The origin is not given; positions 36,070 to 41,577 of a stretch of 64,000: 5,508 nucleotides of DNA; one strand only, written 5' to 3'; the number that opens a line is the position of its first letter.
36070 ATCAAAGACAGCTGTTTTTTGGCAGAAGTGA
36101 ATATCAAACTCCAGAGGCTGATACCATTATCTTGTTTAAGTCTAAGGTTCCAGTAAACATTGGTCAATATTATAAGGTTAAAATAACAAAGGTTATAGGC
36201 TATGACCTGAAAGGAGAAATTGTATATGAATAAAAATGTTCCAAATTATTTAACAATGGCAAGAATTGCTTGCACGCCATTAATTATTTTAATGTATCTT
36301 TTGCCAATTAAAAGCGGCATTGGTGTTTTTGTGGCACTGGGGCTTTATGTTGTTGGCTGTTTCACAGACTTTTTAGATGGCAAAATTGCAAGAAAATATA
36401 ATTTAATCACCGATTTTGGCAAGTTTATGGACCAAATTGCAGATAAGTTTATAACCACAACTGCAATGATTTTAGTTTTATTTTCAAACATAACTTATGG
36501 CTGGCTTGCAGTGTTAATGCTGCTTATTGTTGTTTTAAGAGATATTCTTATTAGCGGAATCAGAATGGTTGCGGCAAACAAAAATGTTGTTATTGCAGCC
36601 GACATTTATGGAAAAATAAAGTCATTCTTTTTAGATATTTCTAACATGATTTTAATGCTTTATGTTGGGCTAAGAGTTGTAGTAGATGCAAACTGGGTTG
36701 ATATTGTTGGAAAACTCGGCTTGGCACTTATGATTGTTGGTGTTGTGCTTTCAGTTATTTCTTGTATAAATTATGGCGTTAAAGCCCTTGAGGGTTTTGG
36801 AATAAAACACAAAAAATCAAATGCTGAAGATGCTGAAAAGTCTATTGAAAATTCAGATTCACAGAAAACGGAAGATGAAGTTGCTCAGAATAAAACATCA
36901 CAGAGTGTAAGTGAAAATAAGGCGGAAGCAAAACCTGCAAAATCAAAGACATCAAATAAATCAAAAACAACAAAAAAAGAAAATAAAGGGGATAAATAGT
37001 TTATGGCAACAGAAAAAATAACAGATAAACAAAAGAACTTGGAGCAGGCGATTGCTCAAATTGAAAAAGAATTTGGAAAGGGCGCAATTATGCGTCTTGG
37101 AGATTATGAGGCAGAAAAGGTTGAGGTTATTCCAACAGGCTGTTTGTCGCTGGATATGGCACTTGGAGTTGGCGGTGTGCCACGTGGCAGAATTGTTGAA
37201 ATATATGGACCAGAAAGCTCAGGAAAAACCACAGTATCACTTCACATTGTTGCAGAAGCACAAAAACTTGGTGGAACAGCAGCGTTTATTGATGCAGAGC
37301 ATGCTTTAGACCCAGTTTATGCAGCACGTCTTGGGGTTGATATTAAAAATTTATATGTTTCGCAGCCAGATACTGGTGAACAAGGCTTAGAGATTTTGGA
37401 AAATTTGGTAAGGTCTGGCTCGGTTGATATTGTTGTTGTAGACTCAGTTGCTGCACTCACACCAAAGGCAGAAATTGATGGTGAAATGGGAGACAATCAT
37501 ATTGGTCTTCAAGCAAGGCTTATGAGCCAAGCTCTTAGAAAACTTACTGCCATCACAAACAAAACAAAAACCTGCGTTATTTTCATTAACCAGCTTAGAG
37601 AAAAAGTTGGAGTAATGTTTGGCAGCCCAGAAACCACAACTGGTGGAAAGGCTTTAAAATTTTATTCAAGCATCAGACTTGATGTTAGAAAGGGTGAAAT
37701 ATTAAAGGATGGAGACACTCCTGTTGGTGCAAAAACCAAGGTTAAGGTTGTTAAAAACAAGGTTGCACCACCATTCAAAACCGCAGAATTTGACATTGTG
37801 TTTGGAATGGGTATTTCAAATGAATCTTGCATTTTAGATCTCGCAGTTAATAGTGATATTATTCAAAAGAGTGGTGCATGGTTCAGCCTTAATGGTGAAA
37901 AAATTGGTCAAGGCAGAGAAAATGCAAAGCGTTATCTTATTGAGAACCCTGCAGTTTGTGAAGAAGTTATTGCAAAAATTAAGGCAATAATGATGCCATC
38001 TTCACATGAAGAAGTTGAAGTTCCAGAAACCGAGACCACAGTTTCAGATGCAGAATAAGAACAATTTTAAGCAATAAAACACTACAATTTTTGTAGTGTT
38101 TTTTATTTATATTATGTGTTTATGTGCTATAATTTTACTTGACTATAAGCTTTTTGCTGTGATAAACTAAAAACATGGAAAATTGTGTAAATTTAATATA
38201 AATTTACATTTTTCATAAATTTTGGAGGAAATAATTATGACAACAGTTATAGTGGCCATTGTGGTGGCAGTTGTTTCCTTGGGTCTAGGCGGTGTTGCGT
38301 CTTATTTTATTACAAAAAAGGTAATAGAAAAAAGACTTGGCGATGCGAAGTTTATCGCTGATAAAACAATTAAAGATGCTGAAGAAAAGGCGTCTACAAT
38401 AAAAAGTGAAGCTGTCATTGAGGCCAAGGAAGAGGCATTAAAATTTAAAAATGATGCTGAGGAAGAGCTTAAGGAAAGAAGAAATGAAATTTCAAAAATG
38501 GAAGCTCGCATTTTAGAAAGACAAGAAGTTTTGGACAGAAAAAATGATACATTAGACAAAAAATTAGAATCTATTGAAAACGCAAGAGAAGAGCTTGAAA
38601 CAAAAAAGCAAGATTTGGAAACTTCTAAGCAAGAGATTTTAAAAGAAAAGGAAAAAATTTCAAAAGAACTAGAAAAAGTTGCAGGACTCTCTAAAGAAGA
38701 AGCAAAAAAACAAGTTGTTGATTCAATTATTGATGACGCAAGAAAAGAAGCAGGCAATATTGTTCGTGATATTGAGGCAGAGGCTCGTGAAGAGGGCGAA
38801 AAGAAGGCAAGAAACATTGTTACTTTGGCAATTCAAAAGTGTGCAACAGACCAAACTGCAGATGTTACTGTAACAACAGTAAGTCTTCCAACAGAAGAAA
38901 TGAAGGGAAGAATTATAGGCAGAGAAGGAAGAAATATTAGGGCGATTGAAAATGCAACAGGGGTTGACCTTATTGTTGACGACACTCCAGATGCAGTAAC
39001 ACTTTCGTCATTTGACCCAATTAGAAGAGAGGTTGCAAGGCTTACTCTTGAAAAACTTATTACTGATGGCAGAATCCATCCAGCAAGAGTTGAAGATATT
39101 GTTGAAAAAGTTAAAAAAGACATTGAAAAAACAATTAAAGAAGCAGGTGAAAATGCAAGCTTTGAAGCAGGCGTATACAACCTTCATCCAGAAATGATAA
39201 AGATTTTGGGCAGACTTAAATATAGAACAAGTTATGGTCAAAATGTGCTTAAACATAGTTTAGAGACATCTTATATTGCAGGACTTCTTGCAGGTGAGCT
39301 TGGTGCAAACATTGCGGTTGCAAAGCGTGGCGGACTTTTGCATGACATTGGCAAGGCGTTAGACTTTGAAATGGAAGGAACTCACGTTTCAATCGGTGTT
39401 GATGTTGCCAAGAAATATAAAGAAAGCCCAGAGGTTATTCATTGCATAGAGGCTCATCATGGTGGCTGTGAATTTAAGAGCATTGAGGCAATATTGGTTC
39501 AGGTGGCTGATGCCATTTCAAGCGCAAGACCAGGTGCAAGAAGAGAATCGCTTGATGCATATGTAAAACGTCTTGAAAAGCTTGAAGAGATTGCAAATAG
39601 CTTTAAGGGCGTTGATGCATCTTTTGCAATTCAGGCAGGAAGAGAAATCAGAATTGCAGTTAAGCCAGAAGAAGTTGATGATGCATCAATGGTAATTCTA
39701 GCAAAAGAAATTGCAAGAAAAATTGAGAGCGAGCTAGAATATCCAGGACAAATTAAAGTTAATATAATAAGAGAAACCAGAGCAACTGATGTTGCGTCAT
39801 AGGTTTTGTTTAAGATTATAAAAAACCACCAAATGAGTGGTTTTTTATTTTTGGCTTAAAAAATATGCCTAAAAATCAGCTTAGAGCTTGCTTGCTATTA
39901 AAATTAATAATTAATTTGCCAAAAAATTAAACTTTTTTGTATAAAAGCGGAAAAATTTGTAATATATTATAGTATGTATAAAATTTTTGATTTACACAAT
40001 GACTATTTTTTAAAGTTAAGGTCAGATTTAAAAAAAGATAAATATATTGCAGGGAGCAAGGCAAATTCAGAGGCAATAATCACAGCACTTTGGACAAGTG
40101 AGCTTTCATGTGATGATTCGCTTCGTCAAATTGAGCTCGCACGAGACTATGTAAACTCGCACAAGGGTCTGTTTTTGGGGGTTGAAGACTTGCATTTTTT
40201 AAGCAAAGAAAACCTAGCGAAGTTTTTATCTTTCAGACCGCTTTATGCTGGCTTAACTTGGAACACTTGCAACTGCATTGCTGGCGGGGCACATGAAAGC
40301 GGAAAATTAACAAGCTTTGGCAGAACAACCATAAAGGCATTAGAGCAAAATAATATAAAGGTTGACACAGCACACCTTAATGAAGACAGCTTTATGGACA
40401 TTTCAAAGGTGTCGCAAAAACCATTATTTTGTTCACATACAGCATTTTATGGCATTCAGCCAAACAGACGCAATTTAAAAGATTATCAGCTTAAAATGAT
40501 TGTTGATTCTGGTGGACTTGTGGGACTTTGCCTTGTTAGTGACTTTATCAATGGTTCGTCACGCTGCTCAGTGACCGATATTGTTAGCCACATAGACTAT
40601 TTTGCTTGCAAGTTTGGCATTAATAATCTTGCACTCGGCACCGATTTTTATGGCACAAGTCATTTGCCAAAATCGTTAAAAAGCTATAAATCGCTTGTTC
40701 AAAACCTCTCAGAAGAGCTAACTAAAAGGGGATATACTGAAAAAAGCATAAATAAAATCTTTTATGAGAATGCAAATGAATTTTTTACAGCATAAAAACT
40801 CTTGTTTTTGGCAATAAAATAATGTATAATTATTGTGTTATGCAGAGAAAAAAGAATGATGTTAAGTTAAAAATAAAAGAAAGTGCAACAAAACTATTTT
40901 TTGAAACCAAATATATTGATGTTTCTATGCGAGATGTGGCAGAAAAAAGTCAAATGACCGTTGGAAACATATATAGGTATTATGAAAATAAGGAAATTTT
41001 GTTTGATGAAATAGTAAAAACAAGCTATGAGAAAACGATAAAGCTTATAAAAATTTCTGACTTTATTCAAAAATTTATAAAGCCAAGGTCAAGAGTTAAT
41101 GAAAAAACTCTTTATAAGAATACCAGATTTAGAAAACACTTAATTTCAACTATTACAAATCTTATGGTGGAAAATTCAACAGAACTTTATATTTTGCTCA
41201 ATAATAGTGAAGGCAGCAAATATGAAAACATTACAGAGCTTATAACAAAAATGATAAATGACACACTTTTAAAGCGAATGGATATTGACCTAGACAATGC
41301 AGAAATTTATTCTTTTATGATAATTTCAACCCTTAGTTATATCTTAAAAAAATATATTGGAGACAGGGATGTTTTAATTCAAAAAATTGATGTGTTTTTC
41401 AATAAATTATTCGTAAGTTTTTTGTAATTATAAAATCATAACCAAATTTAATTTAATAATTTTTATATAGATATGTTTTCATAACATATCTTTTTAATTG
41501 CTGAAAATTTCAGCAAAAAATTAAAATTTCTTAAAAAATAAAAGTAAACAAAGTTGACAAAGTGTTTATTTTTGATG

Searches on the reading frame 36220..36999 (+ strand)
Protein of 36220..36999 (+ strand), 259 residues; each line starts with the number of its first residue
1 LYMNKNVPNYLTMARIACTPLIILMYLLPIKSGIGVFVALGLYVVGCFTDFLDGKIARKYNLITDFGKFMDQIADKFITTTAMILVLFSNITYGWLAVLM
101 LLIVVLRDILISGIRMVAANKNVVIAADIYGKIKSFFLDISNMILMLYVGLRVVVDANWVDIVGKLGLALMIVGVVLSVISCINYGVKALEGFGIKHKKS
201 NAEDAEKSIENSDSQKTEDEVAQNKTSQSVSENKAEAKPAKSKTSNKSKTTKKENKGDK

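Call 35: search_protein_families(library=pfam, proteins=[window:36220-36999:+], max_evalue=0.001)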
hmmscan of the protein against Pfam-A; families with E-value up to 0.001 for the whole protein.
window:36220-36999:+ (259 aa): 1 family
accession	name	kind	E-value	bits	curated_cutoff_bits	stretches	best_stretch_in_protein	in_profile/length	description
PF01066.26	CDP-OH_P_transf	-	7.5e-34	117.7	22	1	6-178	2-150/152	CDP-alcohol phosphatidyltransferase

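Call 55: find_encoding_contigs(protein=window:36220-36999:+, flank=4000, max_places=10)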
Protein window:36220-36999:+ (259 aa): no gene with exactly this product is on record in the collection.

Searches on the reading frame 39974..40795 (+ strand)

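Call 35: search_protein_families(library=pfam, proteins=[window:39974-40795:+], max_evalue=0.001)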
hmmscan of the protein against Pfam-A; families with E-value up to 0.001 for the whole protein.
window:39974-40795:+ (273 aa): 1 family
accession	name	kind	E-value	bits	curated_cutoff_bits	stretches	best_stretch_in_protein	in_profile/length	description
PF01244.27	Peptidase_M19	-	6.8e-54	183.6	26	1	56-270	93-316/319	Membrane dipeptidase (Peptidase family M19)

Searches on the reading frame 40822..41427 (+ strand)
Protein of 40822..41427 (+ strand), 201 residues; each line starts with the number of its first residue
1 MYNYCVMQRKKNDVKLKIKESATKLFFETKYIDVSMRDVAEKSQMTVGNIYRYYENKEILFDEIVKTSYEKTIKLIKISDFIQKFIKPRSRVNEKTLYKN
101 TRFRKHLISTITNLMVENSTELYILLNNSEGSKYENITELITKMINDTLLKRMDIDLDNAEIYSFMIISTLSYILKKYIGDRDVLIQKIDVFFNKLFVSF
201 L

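Call 35: search_protein_families(library=pfam, proteins=[window:40822-41427:+], max_evalue=0.001)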
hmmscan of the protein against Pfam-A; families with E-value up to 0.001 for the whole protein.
window:40822-41427:+ (201 aa): 1 family
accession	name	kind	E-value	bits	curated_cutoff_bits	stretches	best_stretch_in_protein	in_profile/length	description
PF00440.29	TetR_N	-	8.6e-09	35.5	24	1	20-64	3-47/47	Bacterial regulatory proteins, tetR family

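Call 56: find_encoding_contigs(protein=window:40822-41427:+, flank=5000, max_places=10)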
Protein window:40822-41427:+ (201 aa): 18 contigs read that carry it; 10 places shown.
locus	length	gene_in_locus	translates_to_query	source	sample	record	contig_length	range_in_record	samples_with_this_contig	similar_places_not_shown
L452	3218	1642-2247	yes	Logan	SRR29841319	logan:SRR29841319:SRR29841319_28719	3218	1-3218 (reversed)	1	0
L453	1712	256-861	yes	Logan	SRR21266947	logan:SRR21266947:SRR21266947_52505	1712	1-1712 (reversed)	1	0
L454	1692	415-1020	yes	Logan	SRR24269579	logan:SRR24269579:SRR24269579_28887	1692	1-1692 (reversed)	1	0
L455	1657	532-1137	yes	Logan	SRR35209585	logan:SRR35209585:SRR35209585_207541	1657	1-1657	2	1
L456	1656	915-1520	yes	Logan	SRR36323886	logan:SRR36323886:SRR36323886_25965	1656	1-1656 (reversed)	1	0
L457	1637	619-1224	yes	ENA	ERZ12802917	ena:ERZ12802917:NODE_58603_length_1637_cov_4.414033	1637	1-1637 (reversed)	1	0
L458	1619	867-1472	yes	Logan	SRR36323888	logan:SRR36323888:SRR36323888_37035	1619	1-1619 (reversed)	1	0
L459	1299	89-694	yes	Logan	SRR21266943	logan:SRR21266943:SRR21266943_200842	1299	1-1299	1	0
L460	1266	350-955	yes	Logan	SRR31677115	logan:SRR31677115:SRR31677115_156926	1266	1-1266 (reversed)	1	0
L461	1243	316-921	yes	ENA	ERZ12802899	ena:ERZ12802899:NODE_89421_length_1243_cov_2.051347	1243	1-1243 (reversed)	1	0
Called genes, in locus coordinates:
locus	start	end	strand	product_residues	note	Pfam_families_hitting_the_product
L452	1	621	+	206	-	?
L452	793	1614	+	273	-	PF01244:Peptidase_M19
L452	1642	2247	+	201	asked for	PF00440:TetR_N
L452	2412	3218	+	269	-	?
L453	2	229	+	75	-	?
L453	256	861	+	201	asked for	PF00440:TetR_N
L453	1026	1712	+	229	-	?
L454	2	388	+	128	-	?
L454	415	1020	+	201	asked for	PF00440:TetR_N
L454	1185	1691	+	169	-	?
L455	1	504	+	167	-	?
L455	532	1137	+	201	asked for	PF00440:TetR_N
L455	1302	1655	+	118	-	?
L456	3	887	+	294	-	?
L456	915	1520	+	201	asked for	PF00440:TetR_N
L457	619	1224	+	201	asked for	PF00440:TetR_N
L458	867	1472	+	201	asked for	PF00440:TetR_N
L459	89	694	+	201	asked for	PF00440:TetR_N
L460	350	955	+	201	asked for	PF00440:TetR_N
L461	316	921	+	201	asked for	PF00440:TetR_N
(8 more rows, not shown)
